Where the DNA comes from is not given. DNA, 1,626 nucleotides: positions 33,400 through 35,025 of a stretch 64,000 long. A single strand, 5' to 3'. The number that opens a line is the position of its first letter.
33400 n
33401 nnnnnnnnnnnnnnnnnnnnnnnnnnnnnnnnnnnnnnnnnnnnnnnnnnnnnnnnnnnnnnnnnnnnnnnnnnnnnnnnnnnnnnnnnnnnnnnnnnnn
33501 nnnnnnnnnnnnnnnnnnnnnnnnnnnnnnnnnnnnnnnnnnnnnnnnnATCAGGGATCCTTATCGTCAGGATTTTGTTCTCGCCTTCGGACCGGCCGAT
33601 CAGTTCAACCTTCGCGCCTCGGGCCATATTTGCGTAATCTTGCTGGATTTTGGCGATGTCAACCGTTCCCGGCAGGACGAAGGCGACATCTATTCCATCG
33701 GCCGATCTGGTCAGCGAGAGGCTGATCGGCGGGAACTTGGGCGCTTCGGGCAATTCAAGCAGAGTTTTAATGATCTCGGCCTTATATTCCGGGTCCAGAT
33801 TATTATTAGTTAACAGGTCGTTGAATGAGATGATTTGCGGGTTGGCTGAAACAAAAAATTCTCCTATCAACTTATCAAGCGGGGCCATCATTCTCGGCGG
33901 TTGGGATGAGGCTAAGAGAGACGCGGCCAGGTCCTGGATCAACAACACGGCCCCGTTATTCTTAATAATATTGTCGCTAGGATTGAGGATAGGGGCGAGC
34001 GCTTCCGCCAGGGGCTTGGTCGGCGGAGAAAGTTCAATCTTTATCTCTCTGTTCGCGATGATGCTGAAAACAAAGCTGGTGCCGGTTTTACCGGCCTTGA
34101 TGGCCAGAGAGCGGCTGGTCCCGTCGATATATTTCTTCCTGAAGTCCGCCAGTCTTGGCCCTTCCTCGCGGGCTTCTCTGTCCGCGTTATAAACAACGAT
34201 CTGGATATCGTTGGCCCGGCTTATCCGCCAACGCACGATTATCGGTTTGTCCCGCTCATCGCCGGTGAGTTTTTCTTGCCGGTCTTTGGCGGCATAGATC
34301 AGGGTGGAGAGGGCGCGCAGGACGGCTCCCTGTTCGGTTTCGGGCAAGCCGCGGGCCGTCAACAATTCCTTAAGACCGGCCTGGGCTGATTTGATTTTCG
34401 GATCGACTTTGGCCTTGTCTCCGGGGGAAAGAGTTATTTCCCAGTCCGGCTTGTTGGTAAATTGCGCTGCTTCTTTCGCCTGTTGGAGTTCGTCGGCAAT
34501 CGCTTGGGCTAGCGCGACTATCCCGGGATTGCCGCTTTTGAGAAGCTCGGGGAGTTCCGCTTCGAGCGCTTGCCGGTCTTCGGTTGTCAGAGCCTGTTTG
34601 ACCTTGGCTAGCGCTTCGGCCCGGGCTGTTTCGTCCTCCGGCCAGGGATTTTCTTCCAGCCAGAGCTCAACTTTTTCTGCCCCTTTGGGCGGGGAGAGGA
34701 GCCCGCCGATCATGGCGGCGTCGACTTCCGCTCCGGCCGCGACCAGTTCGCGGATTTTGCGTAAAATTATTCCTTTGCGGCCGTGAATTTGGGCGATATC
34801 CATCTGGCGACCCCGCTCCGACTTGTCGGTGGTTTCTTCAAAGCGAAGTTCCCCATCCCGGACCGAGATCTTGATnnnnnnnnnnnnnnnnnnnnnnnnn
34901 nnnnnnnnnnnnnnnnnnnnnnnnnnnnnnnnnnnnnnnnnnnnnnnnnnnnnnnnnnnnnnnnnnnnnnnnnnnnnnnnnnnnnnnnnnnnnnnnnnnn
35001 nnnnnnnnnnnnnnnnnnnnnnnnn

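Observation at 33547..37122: Clp/Hsp100-like ATPase with atypical termini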

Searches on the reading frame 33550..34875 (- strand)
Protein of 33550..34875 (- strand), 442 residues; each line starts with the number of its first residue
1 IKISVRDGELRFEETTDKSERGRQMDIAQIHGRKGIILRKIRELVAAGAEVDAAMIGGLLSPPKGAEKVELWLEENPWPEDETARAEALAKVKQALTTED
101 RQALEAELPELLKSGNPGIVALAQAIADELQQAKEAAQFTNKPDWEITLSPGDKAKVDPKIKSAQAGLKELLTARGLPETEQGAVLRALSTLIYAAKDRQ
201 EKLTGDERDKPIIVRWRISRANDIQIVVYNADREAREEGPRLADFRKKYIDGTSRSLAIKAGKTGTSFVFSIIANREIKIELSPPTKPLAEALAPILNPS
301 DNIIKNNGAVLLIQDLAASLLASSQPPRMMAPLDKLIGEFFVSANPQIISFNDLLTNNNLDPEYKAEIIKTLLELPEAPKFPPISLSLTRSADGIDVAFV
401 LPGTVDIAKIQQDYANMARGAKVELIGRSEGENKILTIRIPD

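Call 16: search_protein_families(library=pfam, proteins=[window:33550-34869:-], max_evalue=10)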
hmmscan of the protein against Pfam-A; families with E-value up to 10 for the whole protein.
seq(440 aa): 1 family
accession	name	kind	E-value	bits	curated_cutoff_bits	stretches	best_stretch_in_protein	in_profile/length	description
PF12717.13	Cnd1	-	0.011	16.2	26.4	1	96-201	54-137/162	non-SMC mitotic condensation complex subunit 1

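Call 33: predict_structure(alignment_id=A2)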
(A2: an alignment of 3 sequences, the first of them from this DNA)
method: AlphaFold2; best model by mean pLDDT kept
length: 425 residues; sequences in the alignment: 3
mean_pLDDT: 76.4   pTM: 0.39
mean pLDDT of the five models: 76.4, 72.9, 72.8, 69.6, 69.5
residues with pLDDT >= 90: 16; 70-90: 317; 50-70: 70; < 50: 22
segments of 3 or more residues with pLDDT < 50: 1-8, 118-126, 282-284
pLDDT, mean of each block of 10 residues (from residue 1): 46 74 79 73 77 84 85 86 84 82 86 60 54 62 78 81 85 90 84 85 75 86 86 73 84 70 61 69 60 84 67 71 77 79 75 73 71 73 80 87 88 83 82
secondary structure, 60 per line:
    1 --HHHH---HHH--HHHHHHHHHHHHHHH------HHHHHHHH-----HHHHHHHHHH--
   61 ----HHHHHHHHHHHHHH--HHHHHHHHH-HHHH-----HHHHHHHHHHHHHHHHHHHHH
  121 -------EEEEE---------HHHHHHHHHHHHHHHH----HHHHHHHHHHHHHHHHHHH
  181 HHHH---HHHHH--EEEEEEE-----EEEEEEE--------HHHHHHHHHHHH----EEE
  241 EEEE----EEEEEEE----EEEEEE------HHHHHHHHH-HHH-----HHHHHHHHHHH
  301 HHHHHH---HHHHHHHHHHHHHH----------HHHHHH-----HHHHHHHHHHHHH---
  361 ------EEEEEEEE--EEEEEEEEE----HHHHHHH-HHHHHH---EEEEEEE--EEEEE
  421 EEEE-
elements in order: H3-6 H15-29 H36-43 H49-58 H65-78 H81-89 H91-94 H100-120 E128-132 H142-157 H162-184 H188-192 E195-201 E207-213 H222-233 E238-244 E249-255 E260-265 H272-280 H290-306 H310-323 H334-339 H345-357 E367-374 E377-385 H390-396 H398-403 E407-413 E416-424
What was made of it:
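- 34453..34827 (-): Family-specific helical domain (residues 766-890) with invariant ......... and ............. motifs. AF2 model, helices at model residues 15-120 (call 33).
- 34018..34452 (-): C-terminal alpha/beta module A (residues 891-1035), GHKL-like in fold. It carries the near-invariant motif Y(A/V)AK(D/G)xQEK instead of an N-box. AF2 model (call 33).
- On GHKL / HATPase_c (C-terminal modules): The AF2 model (pLDDT 76, 3-sequence alignment; call 33) matches RsbW, SpoIIAB, UsfX, SiaB, DesK and EL346 by Foldseek.
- C-terminal model: pLDDT 76 (call 33).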

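Call 37: search_protein_representatives(alignment_id=A2)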
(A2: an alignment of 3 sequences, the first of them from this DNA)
Query: 3 sequences, 447 profile positions. Proteins with E-value up to 0.001 (for the whole library): 3; up to 1e-10: 3; up to 1e-30: 2. The best 3 are listed.
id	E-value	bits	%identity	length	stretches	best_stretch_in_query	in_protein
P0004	2.1e-219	745.4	-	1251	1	1-447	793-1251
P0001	1.2e-213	726.4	-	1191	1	1-447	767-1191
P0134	1.3e-29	119.8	-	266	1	193-413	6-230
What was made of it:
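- The C-terminal profile found only family members in 1.84 billion representatives (call 37).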

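Call 38: fold_search(model_id=the predicted structure, library=pdb)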
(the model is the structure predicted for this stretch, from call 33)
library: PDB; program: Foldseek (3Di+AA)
matches with E <= 10: 971; with E <= 0.001: 3
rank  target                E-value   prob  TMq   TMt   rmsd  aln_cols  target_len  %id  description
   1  6m37_C                6.6e-04  1.00  0.23  0.76   3.0       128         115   11  The crystal structure of B. subtilis RsbV/RsbW complex in the hexagonal crystal form (released 2020-07-15)
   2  4r39_C                9.2e-04  1.00  0.20  0.38  18.1       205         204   13  Histidine kinase domain from Erythrobacter litoralis EL346 blue-light activated histidine kinase (released 2014-12-03)
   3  4r39_A                9.7e-04  1.00  0.20  0.36  21.4       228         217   14  Histidine kinase domain from Erythrobacter litoralis EL346 blue-light activated histidine kinase (released 2014-12-03)
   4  4r39_B                1.1e-03  1.00  0.20  0.38  18.0       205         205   13  Histidine kinase domain from Erythrobacter litoralis EL346 blue-light activated histidine kinase (released 2014-12-03)
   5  7ssi_E                1.8e-03  1.00  0.19  0.37  17.4       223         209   12  CRYSTAL STRUCTURE OF THE DESK:DESR-Q10A COMPLEX IN THE PHOSPHOTRANSFER STATE (released 2022-11-16)
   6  6m37_A                2.1e-03  1.00  0.23  0.76   3.0       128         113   10  The crystal structure of B. subtilis RsbV/RsbW complex in the hexagonal crystal form (released 2020-07-15)
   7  5iuk_E                2.4e-03  0.99  0.19  0.37  18.2       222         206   12  Crystal structure of the DesK-DesR complex in the phosphotransfer state with high Mg2+ (150 mM) (released 2016-12-21)
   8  7ssi_B                2.6e-03  0.99  0.19  0.36  17.1       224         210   12  CRYSTAL STRUCTURE OF THE DESK:DESR-Q10A COMPLEX IN THE PHOSPHOTRANSFER STATE (released 2022-11-16)
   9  9drl_B                3.5e-03  0.51  0.15  0.15  23.2       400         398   17  Cryo-EM structure of the T33-549 tetrahedral cage (released 2025-08-06)
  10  6kko_B                3.7e-03  1.00  0.23  0.53   7.5       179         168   10  The crystal structure of SiaB-SiaC complex from Pseudomonas aeruginosa (released 2020-06-10)
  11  5iuk_B                3.7e-03  0.96  0.16  0.30  17.4       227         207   12  Crystal structure of the DesK-DesR complex in the phosphotransfer state with high Mg2+ (150 mM) (released 2016-12-21)
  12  5iul_E                4.1e-03  0.99  0.19  0.37  17.2       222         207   12  Crystal structure of the DesK-DesR complex in the phosphotransfer state with high Mg2+ (150 mM) and BeF3 (released 2016-12-21)
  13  8ih8_D                5.4e-03  1.00  0.21  0.53   4.8       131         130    8  anti-sigmaF factor and Anti-sigmaF factor antagonist complex(usfx-RsfB) (released 2024-02-28)
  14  1tid_A                6.8e-03  1.00  0.21  0.59   5.3       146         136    8  Crystal Structures of the ADP and ATP bound forms of the Bacillus Anti-sigma factor SpoIIAB in complex with the Anti-a (released 2004-06-15)
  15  8ure_A                6.8e-03  0.38  0.12  0.12  20.6       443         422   14  CryoEM Structure of Allosterically Switchable De Novo Protein sr312, in Open State with Effector Peptide (released 2024-08-14)
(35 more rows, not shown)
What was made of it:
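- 33550..34017 (-): C-terminal alpha/beta module B (residues 1036-1191). It is helices followed by a beta-sheet ending ...LTIRIPD, and is the fastest-evolving part of the protein. Foldseek (call 38).
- On GHKL / HATPase_c (C-terminal modules): The best E is 6.6e-4, prob 1.0, target TM-score 0.76 (call 38).
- Closest known: RsbW/SpoIIAB anti-sigma kinases and histidine-kinase CA domains. Same: RsbW gives target TM-score 0.76 and rmsd 3.0 A over 128 columns (call 38).
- Foldseek best hit is RsbW 6m37_C (E 6.6e-4, target TM-score 0.76, rmsd 3.0 A); SpoIIAB, UsfX, SiaB, DesK and EL346 are also among the top hits (call 38). The GHKL assignment rests on a model built from 3 sequences and on Foldseek E-values near 1e-3 (calls 33, 38). 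The best fold matches are anti-sigma Ser kinases and histidine-kinase DHp+CA units (call 38).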

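Call 48: find_related_loci(query=A2, collection=genome_contigs, flank=10000)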
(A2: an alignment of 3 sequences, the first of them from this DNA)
Query A2 (425 aa) in genome_contigs; peptide patterns used: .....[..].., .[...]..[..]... (x = any residue, [..] = any of these).
122 stretches matched a pattern; 2 encode a relative of the query (tblastn E <= 1e-3); 2 distinct loci.
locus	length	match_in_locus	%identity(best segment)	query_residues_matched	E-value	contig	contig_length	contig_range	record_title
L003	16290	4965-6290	58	1-425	1e-160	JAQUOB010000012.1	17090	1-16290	MAG: Candidatus Margulisiibacteriota bacterium isolate STD1_191 NODE_7885_length_17090_cov_6.735660_Sandtown_D1, whole g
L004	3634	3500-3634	53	1-45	2e-11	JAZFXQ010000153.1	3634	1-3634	MAG: Candidatus Margulisiibacteriota bacterium isolate BS4bin.5 BS4bin.5_153, whole genome shotgun sequence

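Call 49: find_related_loci(query=A2, collection=metagenome_contigs, flank=10000)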
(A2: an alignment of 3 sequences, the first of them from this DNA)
Query A2 (425 aa) in metagenome_contigs; peptide patterns used: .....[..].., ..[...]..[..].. (x = any residue, [..] = any of these).
599 stretches matched a pattern (row limit reached: there are more); 1 encode a relative of the query (tblastn E <= 1e-3); 1 distinct loci.
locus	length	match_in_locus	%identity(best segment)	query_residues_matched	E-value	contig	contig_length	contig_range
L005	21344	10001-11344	59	1-425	6e-161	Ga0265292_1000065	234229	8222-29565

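Call 58: search_protein_families(library=pfam, proteins=[L005:17431-19254:+, L005:16008-17423:+, L005:12847-13875:+, L005:14935-16008:+, L005:13860-14852:+], max_evalue=0.05)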
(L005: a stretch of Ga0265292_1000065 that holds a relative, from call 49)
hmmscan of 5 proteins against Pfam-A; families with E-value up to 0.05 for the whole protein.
L005:17431-19254:+ (607 aa): 1 family
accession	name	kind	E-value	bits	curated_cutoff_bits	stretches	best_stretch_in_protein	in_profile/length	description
PF03781.23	FGE-sulfatase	-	1.6e-05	25.2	23.3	1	113-230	16-138/255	Sulfatase-modifying factor enzyme 1-like domain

L005:16008-17423:+ (471 aa): 0 families

L005:12847-13875:+ (342 aa): 0 families

L005:14935-16008:+ (357 aa): 0 families

L005:13860-14852:+ (330 aa): 0 families

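Call 77: search_protein_families(library=phrogs, proteins=[window:33550-34875:-, L005:12847-13875:+], max_evalue=0.01)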
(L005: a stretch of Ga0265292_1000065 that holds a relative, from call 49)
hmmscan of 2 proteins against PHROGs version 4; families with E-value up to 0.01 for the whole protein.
window:33550-34875:- (442 aa): 1 family
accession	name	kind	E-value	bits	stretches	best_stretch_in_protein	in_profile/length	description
phrog_2522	-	head and packaging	0.0069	16.5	0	91-166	33-104/318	major head protein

L005:12847-13875:+ (342 aa): 0 families
